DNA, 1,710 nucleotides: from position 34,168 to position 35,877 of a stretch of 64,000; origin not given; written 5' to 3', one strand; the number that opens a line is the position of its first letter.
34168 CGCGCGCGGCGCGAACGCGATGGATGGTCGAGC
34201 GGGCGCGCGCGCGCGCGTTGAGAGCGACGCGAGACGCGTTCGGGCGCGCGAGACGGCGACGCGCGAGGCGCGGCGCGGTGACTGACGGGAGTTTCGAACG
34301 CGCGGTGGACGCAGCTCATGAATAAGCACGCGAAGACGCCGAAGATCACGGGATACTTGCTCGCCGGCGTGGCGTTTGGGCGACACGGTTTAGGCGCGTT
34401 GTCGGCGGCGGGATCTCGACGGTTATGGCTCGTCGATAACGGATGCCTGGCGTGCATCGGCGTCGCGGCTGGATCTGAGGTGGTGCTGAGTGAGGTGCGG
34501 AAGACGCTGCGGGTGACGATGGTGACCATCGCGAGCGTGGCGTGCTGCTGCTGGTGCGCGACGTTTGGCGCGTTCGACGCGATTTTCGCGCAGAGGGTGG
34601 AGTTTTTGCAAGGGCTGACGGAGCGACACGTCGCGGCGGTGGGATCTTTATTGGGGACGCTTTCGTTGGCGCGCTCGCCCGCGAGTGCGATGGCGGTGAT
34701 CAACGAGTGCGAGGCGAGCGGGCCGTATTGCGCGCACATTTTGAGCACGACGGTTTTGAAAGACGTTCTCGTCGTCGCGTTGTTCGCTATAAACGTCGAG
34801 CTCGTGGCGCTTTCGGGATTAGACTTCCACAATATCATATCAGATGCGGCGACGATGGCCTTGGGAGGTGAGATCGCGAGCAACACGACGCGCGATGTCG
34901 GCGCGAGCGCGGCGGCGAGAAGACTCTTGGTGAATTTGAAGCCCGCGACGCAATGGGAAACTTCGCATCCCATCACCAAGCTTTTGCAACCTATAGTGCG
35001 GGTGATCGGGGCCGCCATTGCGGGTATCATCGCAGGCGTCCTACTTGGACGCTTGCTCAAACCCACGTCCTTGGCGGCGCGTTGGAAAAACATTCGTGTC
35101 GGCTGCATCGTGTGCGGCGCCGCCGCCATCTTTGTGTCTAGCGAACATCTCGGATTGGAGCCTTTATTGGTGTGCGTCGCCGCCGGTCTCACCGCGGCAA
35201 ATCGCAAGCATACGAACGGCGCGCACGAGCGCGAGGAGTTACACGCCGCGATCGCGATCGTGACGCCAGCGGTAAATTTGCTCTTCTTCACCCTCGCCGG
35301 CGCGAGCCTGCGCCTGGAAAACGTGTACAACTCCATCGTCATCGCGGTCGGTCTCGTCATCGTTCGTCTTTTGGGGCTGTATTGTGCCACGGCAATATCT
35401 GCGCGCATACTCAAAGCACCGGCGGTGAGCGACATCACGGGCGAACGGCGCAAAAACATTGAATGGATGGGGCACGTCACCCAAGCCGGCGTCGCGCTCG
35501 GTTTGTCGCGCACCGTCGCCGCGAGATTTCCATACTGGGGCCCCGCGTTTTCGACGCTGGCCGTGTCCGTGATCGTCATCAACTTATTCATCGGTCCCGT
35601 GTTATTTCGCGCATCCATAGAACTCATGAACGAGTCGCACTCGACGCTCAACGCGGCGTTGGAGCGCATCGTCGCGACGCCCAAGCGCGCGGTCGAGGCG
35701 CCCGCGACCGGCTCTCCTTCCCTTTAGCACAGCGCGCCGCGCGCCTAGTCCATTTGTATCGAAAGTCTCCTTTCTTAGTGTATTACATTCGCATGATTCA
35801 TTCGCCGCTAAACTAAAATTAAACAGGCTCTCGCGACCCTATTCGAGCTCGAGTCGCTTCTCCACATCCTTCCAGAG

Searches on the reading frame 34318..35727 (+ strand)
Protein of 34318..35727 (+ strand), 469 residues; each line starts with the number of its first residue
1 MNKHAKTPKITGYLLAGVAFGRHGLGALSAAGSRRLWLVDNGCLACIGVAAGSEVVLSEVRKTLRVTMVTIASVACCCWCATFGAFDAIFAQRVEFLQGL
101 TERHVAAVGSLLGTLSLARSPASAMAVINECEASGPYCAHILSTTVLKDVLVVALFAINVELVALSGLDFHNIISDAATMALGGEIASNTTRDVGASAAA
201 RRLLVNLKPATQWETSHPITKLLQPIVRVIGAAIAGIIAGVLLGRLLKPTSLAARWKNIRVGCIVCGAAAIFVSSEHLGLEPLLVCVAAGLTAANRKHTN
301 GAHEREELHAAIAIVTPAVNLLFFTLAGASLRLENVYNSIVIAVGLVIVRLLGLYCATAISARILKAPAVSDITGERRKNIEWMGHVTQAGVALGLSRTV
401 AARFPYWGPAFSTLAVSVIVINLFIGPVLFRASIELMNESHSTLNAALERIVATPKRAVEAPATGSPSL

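Call 61: search_protein_families(library=pfam, proteins=[window:34318-35724:+], max_evalue=0.00001)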
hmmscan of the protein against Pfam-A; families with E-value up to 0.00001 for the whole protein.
window:34318-35724:+ (469 aa): 1 family
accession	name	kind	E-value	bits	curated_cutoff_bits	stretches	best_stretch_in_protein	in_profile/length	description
PF00999.27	Na_H_Exchanger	-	3.6e-18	66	26.2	1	217-430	165-374/375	Sodium/hydrogen exchanger, transmembrane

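Call 62: find_encoding_contigs(protein=window:34318-35727:+, flank=4000, max_places=6)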
Protein window:34318-35727:+ (469 aa): 24 contigs read that carry it; 6 places shown.
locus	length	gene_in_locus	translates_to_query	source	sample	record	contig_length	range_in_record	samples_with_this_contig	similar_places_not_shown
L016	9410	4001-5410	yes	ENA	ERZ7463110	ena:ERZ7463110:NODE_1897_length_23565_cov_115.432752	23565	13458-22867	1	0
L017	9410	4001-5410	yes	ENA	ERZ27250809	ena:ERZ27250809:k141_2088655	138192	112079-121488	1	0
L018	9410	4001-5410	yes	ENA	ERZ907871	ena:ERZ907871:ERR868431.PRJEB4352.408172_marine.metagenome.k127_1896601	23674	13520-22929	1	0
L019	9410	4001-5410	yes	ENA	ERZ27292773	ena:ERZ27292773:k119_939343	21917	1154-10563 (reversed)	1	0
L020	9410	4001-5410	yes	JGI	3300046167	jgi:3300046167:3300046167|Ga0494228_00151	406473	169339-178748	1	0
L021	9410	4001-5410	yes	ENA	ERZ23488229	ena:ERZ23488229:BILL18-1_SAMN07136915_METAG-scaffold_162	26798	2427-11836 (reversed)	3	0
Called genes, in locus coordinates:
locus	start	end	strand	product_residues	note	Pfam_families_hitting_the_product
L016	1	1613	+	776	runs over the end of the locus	PF00852:Glyco_transf_10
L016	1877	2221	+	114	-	-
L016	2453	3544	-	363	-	PF01008:IF-2B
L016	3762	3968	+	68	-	-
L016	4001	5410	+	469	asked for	PF00999:Na_H_Exchanger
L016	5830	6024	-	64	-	-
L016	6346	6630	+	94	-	-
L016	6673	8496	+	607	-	PF07651:ANTH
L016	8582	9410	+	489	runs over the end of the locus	PF07690:MFS_1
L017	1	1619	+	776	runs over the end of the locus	PF00852:Glyco_transf_10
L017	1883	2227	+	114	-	-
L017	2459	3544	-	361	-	PF01008:IF-2B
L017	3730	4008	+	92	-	-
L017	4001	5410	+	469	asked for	PF00999:Na_H_Exchanger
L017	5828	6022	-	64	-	-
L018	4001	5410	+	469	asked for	PF00999:Na_H_Exchanger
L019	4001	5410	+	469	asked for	PF00999:Na_H_Exchanger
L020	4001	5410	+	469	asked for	PF00999:Na_H_Exchanger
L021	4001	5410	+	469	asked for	PF00999:Na_H_Exchanger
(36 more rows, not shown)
